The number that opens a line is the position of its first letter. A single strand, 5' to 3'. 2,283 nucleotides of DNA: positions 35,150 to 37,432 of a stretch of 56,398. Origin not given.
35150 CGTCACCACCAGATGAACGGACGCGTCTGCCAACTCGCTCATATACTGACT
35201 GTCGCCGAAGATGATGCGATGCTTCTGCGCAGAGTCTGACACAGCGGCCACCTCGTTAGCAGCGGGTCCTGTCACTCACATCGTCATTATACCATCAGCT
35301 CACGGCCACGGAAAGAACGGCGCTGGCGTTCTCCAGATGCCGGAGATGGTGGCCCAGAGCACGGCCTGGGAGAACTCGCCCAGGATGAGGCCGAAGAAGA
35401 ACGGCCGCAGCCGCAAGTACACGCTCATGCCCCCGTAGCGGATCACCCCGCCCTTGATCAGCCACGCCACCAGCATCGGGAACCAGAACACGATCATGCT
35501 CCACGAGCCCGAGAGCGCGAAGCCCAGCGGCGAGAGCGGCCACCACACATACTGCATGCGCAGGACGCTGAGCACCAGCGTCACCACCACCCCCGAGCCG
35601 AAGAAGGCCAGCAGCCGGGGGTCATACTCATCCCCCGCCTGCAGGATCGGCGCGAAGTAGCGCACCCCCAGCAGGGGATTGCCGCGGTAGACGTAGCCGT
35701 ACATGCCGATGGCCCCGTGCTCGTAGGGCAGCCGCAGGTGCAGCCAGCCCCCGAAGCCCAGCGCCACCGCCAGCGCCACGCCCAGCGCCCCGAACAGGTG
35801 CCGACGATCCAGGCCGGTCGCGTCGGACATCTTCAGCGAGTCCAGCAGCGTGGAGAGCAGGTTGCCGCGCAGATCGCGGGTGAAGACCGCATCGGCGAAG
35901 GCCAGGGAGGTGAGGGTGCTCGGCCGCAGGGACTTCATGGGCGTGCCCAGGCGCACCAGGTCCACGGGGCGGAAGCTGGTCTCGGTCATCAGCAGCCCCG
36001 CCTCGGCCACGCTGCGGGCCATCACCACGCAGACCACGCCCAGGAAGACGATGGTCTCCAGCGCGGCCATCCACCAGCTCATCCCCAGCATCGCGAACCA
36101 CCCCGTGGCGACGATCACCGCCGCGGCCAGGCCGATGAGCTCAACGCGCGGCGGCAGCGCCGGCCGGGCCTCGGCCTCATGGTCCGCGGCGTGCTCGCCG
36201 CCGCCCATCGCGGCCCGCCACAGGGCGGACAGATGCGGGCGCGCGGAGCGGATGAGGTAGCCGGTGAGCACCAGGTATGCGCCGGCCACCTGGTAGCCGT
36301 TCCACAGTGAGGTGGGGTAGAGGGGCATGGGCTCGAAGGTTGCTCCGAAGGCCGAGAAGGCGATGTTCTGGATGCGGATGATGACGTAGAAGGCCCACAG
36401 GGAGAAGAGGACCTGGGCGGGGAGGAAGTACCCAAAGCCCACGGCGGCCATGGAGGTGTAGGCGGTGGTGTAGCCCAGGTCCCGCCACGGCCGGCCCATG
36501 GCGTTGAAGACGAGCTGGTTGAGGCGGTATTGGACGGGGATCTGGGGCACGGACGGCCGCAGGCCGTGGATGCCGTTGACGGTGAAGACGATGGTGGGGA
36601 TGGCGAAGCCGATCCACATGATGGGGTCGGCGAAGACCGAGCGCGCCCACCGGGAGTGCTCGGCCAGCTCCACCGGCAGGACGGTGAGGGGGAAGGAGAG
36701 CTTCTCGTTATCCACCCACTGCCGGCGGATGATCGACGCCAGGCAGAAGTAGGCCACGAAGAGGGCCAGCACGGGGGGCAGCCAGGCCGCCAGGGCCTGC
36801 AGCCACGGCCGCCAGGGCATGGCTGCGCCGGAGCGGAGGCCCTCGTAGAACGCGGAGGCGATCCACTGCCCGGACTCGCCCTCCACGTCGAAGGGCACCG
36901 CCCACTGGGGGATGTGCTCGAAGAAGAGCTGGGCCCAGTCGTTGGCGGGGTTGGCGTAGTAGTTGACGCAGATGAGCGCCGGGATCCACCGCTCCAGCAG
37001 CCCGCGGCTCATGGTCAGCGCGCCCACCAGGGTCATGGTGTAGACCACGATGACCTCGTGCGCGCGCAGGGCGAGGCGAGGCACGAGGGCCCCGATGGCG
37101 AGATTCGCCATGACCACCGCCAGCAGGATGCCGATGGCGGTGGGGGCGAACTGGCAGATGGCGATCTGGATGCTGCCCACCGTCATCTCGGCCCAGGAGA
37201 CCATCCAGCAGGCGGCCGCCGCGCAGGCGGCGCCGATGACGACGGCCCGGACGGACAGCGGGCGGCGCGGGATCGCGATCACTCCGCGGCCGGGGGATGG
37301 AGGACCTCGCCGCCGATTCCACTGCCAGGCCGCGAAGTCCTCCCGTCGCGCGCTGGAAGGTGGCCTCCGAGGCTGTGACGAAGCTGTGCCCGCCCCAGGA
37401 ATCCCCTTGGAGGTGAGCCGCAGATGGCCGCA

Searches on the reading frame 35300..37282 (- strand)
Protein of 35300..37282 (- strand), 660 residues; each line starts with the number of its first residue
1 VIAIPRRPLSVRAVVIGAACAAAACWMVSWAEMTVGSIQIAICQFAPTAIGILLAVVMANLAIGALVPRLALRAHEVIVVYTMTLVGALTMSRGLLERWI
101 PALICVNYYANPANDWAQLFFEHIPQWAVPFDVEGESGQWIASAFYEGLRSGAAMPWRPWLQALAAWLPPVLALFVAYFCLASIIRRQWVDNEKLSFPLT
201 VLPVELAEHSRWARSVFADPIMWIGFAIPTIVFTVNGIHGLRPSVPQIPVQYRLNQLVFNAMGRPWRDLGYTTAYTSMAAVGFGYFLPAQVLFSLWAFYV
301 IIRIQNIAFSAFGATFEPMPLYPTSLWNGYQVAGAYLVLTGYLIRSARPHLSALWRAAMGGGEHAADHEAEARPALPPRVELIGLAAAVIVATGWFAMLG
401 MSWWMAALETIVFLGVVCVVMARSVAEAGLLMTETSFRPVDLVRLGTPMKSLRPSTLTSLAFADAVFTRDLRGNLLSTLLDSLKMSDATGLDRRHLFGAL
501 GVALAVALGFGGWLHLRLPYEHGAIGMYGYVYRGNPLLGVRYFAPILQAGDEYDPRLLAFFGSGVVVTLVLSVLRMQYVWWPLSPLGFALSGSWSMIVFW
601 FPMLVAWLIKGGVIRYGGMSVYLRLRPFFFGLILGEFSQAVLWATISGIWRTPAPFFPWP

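Call 4: search_protein_families(library=pfam, proteins=[window:35303-37282:-], max_evalue=1)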
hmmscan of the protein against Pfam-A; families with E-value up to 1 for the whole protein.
window:35303-37282:- (660 aa): 2 families
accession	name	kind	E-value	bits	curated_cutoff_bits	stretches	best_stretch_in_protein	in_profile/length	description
PF20581.3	DUF6785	-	2.7e-130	435.7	25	1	11-523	2-498/498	Family of unknown function (DUF6785)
PF20580.3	DUF6784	-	2.8e-28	98.5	26.4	1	560-654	3-97/101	Domain of unknown function (DUF6784)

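Call 5: search_protein_families(library=ncbifam, proteins=[window:35303-37282:-], max_evalue=1)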
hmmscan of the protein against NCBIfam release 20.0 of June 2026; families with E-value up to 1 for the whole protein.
window:35303-37282:- (660 aa): 0 families

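Call 13: find_homologous_proteins(query=window:35303-37282:-, max_evalue=0.00001)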
Query window:35303-37282:- (660 aa): 386 proteins with E <= 0.00001 among 8000 candidates; the best 120 are listed.
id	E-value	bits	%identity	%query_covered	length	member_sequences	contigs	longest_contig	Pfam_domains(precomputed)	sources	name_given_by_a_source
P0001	0.0e+0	1257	83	100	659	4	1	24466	PF20580.4,PF20581.4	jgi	-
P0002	0.0e+0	1227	80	100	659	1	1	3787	PF20580.4,PF20581.4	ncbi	ncbi:MAG: DUF6785 family protein [Armatimonadota bacterium]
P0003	0.0e+0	1212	82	96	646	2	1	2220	PF20580.4,PF20581.4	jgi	-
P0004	0.0e+0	1198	80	98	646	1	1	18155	PF20580.4,PF20581.4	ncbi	ncbi:MAG: DUF6785 family protein [Armatimonadota bacterium]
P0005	0.0e+0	1194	83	95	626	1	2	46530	PF20580.4,PF20581.4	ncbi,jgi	-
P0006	0.0e+0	1181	83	95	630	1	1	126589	PF20580.4,PF20581.4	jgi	-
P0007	0.0e+0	1173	76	100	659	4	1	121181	PF20580.4,PF20581.4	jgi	jgi:hypothetical protein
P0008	0.0e+0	1173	80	96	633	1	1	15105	PF20580.4,PF20581.4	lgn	-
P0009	0.0e+0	1158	79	96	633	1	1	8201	PF20580.4,PF20581.4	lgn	-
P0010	0.0e+0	1149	77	98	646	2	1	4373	PF20580.4,PF20581.4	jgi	jgi:hypothetical protein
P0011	0.0e+0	1143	77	100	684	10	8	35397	PF20580.4,PF20581.4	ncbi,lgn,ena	-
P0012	0.0e+0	1138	77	96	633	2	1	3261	PF20580.4,PF20581.4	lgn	-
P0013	0.0e+0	1125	74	100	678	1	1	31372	PF20580.4,PF20581.4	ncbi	-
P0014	0.0e+0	1124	78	95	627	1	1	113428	PF20580.4,PF20581.4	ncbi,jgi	-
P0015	0.0e+0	1122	78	96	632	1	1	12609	PF20580.4,PF20581.4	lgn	-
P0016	0.0e+0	1107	73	99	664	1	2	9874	PF20580.4,PF20581.4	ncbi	ncbi:MAG: DUF6785 family protein [Armatimonadota bacterium]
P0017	0.0e+0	1105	73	99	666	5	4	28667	PF20580.4,PF20581.4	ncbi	ncbi:MAG: DUF6785 family protein [Armatimonadota bacterium]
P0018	0.0e+0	1097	75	96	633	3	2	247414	PF20580.4,PF20581.4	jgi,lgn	jgi:hypothetical protein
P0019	0.0e+0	1082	75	94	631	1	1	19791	PF20580.4,PF20581.4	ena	-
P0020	0.0e+0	1075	73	99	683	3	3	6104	PF20580.4,PF20581.4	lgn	-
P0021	0.0e+0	1060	72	99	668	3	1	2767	PF20580.4,PF20581.4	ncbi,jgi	-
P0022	0.0e+0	1057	70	99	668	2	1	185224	PF20580.4,PF20581.4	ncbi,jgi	-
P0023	0.0e+0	1039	70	99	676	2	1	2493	PF20580.4,PF20581.4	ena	-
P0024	0.0e+0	1024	70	99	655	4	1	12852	PF20580.4,PF20581.4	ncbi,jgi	-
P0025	0.0e+0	1020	70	100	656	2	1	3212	PF20580.4,PF20581.4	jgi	jgi:hypothetical protein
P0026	1.2e-266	905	62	99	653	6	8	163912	PF20580.4,PF20581.4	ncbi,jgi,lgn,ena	-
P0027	1.4e-266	905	63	100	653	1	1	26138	PF20580.4,PF20581.4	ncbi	-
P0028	1.4e-266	904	63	99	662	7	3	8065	PF20580.4,PF20581.4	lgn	-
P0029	8.3e-265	899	60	99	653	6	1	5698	PF20580.4,PF20581.4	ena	-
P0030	9.7e-265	898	62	100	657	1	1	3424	PF20580.4,PF20581.4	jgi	jgi:hypothetical protein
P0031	8.7e-262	889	61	99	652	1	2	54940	PF20580.4,PF20581.4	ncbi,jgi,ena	jgi:hypothetical protein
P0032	2.5e-260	884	60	99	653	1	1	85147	PF20580.4,PF20581.4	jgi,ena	-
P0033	3.1e-259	880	62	99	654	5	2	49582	PF20580.4,PF20581.4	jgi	jgi:hypothetical protein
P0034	3.8e-259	880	60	99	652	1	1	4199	PF20580.4,PF20581.4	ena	-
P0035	2.5e-258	877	60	100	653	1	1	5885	PF20580.4,PF20581.4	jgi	-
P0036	2.6e-254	864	57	99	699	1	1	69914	PF20580.4,PF20581.4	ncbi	-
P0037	5.1e-254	863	62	100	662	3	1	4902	PF20580.4,PF20581.4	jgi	-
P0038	1.8e-252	858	60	99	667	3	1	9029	PF20580.4,PF20581.4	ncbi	-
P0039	2.3e-252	858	60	99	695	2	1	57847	PF20580.4,PF20581.4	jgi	jgi:hypothetical protein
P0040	3.9e-252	857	60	99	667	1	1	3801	PF20580.4,PF20581.4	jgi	jgi:hypothetical protein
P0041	8.2e-251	852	60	99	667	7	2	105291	PF20580.4,PF20581.4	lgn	-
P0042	1.6e-250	851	61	98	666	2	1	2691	PF20580.4,PF20581.4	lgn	-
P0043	2.1e-250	851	73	81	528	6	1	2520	PF20580.4,PF20581.4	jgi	jgi:hypothetical protein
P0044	9.8e-250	849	61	99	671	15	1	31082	PF20580.4,PF20581.4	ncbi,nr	ncbi:MAG: hypothetical protein FJX75_05980 [Armatimonadetes bacterium]|nr:hypothetical protein [Arma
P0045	2.6e-249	847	61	99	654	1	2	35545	PF20580.4,PF20581.4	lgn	-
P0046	5.6e-249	846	60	98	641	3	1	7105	PF20580.4,PF20581.4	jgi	-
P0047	1.1e-248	845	60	99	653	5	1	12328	PF20580.4,PF20581.4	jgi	-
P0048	1.5e-248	845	60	99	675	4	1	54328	PF20580.4,PF20581.4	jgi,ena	-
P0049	2.5e-248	844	59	99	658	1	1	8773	PF20580.4,PF20581.4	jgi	jgi:Family of unknown function (DUF6785)/Domain of unknown function (DUF6784)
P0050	1.4e-247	842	60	96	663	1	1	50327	PF20580.4,PF20581.4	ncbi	-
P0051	7.6e-247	839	59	99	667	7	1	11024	PF20580.4,PF20581.4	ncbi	ncbi:MAG: DUF6785 family protein [Armatimonadia bacterium]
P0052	1.1e-246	839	60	99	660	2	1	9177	PF20580.4,PF20581.4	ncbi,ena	-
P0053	1.6e-246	838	60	99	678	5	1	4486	PF20580.4,PF20581.4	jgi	-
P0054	2.9e-246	837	60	99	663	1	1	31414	PF20580.4,PF20581.4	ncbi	ncbi:MAG: DUF6785 family protein [Candidatus Zipacnadales bacterium]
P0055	1.7e-245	835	59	99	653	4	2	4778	PF20580.4,PF20581.4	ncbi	-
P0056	5.3e-244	830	59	99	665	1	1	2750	PF20580.4,PF20581.4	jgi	-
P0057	6.6e-244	830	58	99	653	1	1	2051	PF20580.4,PF20581.4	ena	-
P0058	2.6e-243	828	57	99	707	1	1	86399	PF20580.4,PF20581.4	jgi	jgi:hypothetical protein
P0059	3.0e-243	827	60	99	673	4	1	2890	PF20580.4,PF20581.4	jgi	-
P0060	4.0e-243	827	59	99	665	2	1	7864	PF20580.4,PF20581.4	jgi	jgi:hypothetical protein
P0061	1.6e-242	825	57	99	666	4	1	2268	PF20580.4,PF20581.4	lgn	-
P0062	3.3e-241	821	58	99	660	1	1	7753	PF20580.4,PF20581.4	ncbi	-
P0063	2.4e-240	818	58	99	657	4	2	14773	PF20580.4,PF20581.4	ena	-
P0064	3.8e-240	817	57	99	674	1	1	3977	PF20580.4,PF20581.4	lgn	-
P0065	1.1e-239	816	62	87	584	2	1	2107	PF20580.4,PF20581.4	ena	-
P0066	2.7e-239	814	56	99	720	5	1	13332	PF20580.4,PF20581.4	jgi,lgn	-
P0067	6.0e-239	813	57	99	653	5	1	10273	PF20580.4,PF20581.4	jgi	-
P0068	7.7e-239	813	57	99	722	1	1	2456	PF20580.4,PF20581.4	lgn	-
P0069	5.4e-238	810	58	98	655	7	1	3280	PF20580.4,PF20581.4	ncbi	-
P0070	4.2e-237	807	58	99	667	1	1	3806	PF20580.4,PF20581.4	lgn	-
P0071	3.0e-236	804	57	99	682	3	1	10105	PF20580.4,PF20581.4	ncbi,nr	ncbi:MAG: hypothetical protein KKI08_23805 [Armatimonadetes bacterium]|nr:hypothetical protein [Arma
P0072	8.3e-236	803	56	99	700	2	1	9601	PF20580.4,PF20581.4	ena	-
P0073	1.7e-235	802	58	99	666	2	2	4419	PF20580.4,PF20581.4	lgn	-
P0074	4.8e-235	800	56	99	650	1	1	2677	PF20580.4,PF20581.4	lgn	-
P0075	1.4e-234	799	57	99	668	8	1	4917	PF20580.4,PF20581.4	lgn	-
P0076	1.1e-232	792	57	99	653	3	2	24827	PF20580.4,PF20581.4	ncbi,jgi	-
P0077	7.1e-232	790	57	99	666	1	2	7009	PF20580.4,PF20581.4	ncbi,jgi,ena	-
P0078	1.4e-231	789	56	99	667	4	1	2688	PF20580.4,PF20581.4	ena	-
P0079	9.8e-231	786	57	99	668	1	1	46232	PF20580.4,PF20581.4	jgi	jgi:hypothetical protein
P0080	3.8e-230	784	57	99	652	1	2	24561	PF20580.4,PF20581.4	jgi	-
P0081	5.9e-229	780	55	100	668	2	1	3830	PF20580.4,PF20581.4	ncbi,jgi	-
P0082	2.1e-227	775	58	92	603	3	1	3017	PF20580.4,PF20581.4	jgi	jgi:hypothetical protein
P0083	2.5e-226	771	56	95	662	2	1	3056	PF20580.4,PF20581.4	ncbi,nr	ncbi:hypothetical protein LLH23_03945, partial [bacterium]|nr:hypothetical protein [bacterium]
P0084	3.4e-224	764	54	99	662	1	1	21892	PF20580.4,PF20581.4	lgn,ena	-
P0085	1.2e-221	756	53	100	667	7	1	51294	PF20580.4,PF20581.4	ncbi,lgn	-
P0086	3.3e-221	755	55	99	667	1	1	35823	PF20580.4,PF20581.4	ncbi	ncbi:MAG: DUF6785 family protein [Armatimonadota bacterium]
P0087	2.9e-219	748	54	100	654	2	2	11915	PF20580.4,PF20581.4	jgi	jgi:hypothetical protein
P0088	1.4e-215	736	56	92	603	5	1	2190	PF20580.4,PF20581.4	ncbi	ncbi:MAG: DUF6785 family protein, partial [Armatimonadota bacterium]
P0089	3.6e-214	731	56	96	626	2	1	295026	PF20580.4,PF20581.4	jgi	-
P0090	2.3e-212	725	53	98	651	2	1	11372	PF20580.4,PF20581.4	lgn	-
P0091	2.9e-211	722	51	99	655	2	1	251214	PF20580.4,PF20581.4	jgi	jgi:hypothetical protein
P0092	8.0e-211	720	53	98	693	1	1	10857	PF20580.4,PF20581.4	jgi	jgi:hypothetical protein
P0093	1.6e-206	706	53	99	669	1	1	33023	PF20580.4,PF20581.4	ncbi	-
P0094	2.0e-204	699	52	99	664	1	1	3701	PF20580.4,PF20581.4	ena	-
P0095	7.9e-204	697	51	99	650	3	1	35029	PF20580.4,PF20581.4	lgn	-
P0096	9.9e-201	687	50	98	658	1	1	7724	PF20580.4,PF20581.4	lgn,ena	-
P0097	2.0e-193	663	49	99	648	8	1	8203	PF20580.4,PF20581.4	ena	-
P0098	7.1e-193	661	50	99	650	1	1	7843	PF20580.4,PF20581.4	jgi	jgi:hypothetical protein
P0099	2.3e-190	653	47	100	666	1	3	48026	PF20580.4,PF20581.4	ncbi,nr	ncbi:MAG: DUF6785 family protein [Armatimonadota bacterium]|nr:hypothetical protein [Armatimonadota 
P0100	1.4e-189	650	50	99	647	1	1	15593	PF20580.4,PF20581.4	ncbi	-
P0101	1.6e-189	650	48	99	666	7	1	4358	PF20580.4,PF20581.4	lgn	-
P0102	2.6e-189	649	49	99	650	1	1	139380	PF20580.4,PF20581.4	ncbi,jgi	-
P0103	1.4e-187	643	48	99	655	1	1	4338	PF20580.4,PF20581.4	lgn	-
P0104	1.1e-186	640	52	88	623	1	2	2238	PF20581.4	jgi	-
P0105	1.4e-186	640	48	99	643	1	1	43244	PF20580.4,PF20581.4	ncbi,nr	ncbi:MAG: hypothetical protein IT210_01555 [Armatimonadetes bacterium]|nr:hypothetical protein [Arma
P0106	1.2e-185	637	47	99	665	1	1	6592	PF20580.4,PF20581.4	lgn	-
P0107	3.5e-184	632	48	99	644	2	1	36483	PF20580.4,PF20581.4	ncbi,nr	ncbi:MAG: hypothetical protein GX774_05855 [Armatimonadetes bacterium]|nr:hypothetical protein [Arma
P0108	1.1e-183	631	46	99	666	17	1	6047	PF20580.4,PF20581.4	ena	-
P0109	5.6e-183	628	50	94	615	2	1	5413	PF20580.4,PF20581.4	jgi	jgi:hypothetical protein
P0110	7.8e-182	624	47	98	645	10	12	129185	PF20580.4,PF20581.4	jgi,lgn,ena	jgi:hypothetical protein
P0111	1.9e-181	623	47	99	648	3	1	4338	PF20580.4,PF20581.4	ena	-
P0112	2.6e-181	623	47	99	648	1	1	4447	PF20580.4,PF20581.4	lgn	-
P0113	2.6e-181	623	47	100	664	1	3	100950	PF20580.4,PF20581.4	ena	-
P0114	3.0e-181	622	46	99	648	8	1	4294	PF20580.4,PF20581.4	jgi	-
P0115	6.8e-181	621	48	99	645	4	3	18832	PF20580.4,PF20581.4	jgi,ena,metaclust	metaclust:\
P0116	7.0e-181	621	48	99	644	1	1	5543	PF20580.4,PF20581.4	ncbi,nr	ncbi:MAG: hypothetical protein QHJ73_02770 [Armatimonadota bacterium]|nr:hypothetical protein [Armat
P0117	1.4e-180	620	47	99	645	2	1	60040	PF20580.4,PF20581.4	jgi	-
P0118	4.5e-180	619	47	99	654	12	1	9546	PF20580.4,PF20581.4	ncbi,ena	-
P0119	5.4e-180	618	47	99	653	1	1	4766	PF20580.4,PF20581.4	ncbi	-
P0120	6.7e-180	618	45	99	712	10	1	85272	PF20580.4,PF20581.4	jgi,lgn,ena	-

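Call 17: find_encoding_contigs(protein=window:35300-37282:-, flank=10000, max_places=4)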
Protein window:35300-37282:- (660 aa): no gene with exactly this product is on record in the collection.

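Call 18: find_encoding_contigs(protein=P0018, flank=8000, max_places=3)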
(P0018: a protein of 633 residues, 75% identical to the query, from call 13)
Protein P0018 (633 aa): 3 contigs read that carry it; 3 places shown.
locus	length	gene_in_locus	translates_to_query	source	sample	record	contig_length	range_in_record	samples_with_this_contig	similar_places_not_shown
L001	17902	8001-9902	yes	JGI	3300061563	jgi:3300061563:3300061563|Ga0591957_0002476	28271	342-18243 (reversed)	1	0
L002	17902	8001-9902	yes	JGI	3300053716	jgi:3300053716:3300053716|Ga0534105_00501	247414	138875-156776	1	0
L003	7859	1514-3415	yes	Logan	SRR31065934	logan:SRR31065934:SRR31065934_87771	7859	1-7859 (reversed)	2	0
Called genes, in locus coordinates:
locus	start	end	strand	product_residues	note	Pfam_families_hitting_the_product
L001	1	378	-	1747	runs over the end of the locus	PF19501:PcRGLX_1st, PF21345:PcRGLX_2nd (faint)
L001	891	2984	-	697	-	PF00456:Transketolase_N, PF13292:DXP_synthase_N (faint), PF09364:XFP_N (weak), PF00676:E1_dh, PF02779:Transket_pyr, PF02780:Transketolase_C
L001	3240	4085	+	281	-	PF13649:Methyltransf_25, PF02384:N6_Mtase (weak)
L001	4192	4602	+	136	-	PF00072:Response_reg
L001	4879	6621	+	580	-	PF00989:PAS, PF08448:PAS_4, PF13426:PAS_9, PF00989:PAS, PF08448:PAS_4, PF13426:PAS_9, PF00512:HisKA, PF02518:HATPase_c, +4 more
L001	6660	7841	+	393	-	PF00072:Response_reg, PF13614:AAA_31 (faint)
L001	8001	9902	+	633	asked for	PF20581:DUF6785, PF20580:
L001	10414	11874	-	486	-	-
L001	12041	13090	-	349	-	PF13088:BNR_2, PF13859:BNR_3 (weak), PF02012:BNR (faint)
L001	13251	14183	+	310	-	PF00701:DHDPS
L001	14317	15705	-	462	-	PF14706:Tnp_DNA_bind, PF02281:Dimer_Tnp_Tn5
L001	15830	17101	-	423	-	PF13393:tRNA-synt_His, PF00587:tRNA-synt_2b, PF03129:HGTP_anticodon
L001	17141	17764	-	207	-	-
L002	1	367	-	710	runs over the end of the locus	-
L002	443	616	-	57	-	-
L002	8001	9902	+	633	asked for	PF20581:DUF6785, PF20580:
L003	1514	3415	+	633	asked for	PF20581:DUF6785, PF20580:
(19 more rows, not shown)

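Call 20: find_related_loci(query=A1, collection=genome_contigs, flank=10000)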
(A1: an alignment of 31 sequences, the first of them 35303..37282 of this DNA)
Query A1 (660 aa) in genome_contigs; peptide patterns used: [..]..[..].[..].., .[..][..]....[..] (x = any residue, [..] = any of these).
469 stretches matched a pattern; 372 encode a relative of the query (tblastn E <= 1e-3); the best 80 are kept; 80 distinct loci.
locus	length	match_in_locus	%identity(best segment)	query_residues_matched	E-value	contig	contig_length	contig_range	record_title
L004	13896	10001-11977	83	1-660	0e+0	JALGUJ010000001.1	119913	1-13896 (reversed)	MAG: Candidatus Zipacnadia bacterium isolate Meg22_1214_Bin_167 Meg22_1214_Bin_167_scaffold_130, whole genome shotgun se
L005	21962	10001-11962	78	6-660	0e+0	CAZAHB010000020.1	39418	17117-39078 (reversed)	MAG TPA_asm: uncultured Armatimonadia bacterium isolate binchicken_co77_180 genome assembly, contig: NODE_1226_length_39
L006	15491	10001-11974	76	1-659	0e+0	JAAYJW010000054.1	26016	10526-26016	MAG: candidate division WS1 bacterium isolate AS10tlH2TH_342 23979_AS10, whole genome shotgun sequence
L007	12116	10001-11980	81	3-660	0e+0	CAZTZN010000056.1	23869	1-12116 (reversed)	MAG TPA_asm: uncultured Armatimonadia bacterium isolate SRP338002_co1_89 genome assembly, contig: NODE_1959_length_23869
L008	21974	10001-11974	78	2-660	0e+0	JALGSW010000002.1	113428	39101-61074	MAG: Candidatus Zipacnadia bacterium isolate AB_3033_Bin_59 AB_3033_Bin_59_scaffold_236, whole genome shotgun sequence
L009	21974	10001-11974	74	1-659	0e+0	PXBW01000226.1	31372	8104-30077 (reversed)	MAG: candidate division WS1 bacterium isolate T3Sed10_264 T3-Sed10-C1957, whole genome shotgun sequence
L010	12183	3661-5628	73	4-659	0e+0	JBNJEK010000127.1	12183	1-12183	MAG: Armatimonadota bacterium isolate Y23_14dBSd3.bin.89 NODE_4145_length_12183_cov_7.541708, whole genome shotgun seque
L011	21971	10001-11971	77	2-660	0e+0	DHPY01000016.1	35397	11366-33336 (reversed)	MAG TPA_asm: Armatimonadetes bacterium UBA5352 UBA5352_contig_1039, whole genome shotgun sequence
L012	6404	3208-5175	73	4-659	0e+0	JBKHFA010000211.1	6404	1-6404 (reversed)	MAG: Armatimonadota bacterium isolate D1M05_3 NODE_11816_length_6404_cov_7.473145, whole genome shotgun sequence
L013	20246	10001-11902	75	26-659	0e+0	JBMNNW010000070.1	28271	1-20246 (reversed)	MAG: Armatimonadota bacterium isolate SBF912SR3HQ0005 scaffold_2586_c1, whole genome shotgun sequence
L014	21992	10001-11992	70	6-660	0e+0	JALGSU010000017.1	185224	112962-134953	MAG: Candidatus Zipacnadia bacterium isolate AB_3033_Bin_184 AB_3033_Bin_184_scaffold_1512, whole genome shotgun sequenc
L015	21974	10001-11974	82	1-660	0e+0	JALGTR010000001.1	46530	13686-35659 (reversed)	MAG: Candidatus Zipacnadia bacterium isolate Meg22_1012_Bin_267 Meg22_1012_Bin_267_scaffold_1306, whole genome shotgun s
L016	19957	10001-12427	70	6-660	0e+0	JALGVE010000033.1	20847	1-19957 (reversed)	MAG: Candidatus Zipacnadia bacterium isolate Meg22_810_Bin_154_2_2 Meg22_810_Bin_154_2_2_scaffold_6873, whole genome sho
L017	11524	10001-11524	81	3-511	0e+0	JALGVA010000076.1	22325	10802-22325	MAG: Candidatus Zipacnadia bacterium isolate Meg22_1618_Bin_20 Meg22_1618_Bin_20_scaffold_2725, whole genome shotgun seq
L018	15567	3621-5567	61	6-660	0e+0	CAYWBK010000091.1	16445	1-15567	MAG TPA_asm: uncultured Armatimonadia bacterium isolate binchicken_co3_96 genome assembly, contig: NODE_11373_length_164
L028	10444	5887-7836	60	7-660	0e+0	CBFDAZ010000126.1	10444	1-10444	MAG TPA_asm: uncultured bacterium isolate SRR26215687_binner123_Refined_16 genome assembly, contig: ERZ25073490.3821, wh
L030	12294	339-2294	58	4-660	0e+0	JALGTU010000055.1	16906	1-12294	MAG: Candidatus Zipacnadia bacterium isolate Meg22_1012_Bin_286 Meg22_1012_Bin_286_scaffold_9699, whole genome shotgun s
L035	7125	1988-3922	56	6-655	0e+0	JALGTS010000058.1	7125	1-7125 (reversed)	MAG: Candidatus Zipacnadia bacterium isolate Meg22_1012_Bin_272 Meg22_1012_Bin_272_scaffold_37057, whole genome shotgun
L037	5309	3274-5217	57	6-660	0e+0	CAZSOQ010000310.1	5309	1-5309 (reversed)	MAG TPA_asm: uncultured Armatimonadia bacterium isolate SRP098346_co1_393 genome assembly, contig: NODE_23125_length_530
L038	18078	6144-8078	55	8-660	0e+0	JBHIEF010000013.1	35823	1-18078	MAG: Armatimonadota bacterium isolate b3.sp2_bin.12 NODE_221_length_35823_cov_6.389594, whole genome shotgun sequence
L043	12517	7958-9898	46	7-660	0e+0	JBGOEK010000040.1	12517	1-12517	MAG: Candidatus Thermosaccharophagus yellowstonensis isolate 3300025546_9 Ga0209225_1003709, whole genome shotgun sequen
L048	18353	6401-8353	61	6-660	0e+0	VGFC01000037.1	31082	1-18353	MAG: Armatimonadetes bacterium isolate K_DeepCast_250m_m2_231 K_DeepCast_250m_m2_231_Ga0194125_10002386, whole genome sh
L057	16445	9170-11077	45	9-651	8e-179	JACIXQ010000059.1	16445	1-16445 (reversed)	MAG: bacterium isolate MAG-56 Unclassified_E3_bin24_Scaffold_59, whole genome shotgun sequence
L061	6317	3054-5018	44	9-660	7e-179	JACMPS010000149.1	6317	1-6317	MAG: Chthonomonadaceae bacterium isolate LF-bin-356 FL-bin-356-contig-k141_591652, whole genome shotgun sequence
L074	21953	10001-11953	45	2-660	2e-173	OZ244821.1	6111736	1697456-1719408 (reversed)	MAG: Candidatus Poribacteria bacterium isolate f8e195d4-717b-4ac2-aaf5-fcbd41c48ae0 genome assembly, chromosome: 1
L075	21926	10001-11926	46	9-660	1e-173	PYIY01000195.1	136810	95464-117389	MAG: Candidatus Poribacteria bacterium isolate PCPOR4 Ga0207198_1195, whole genome shotgun sequence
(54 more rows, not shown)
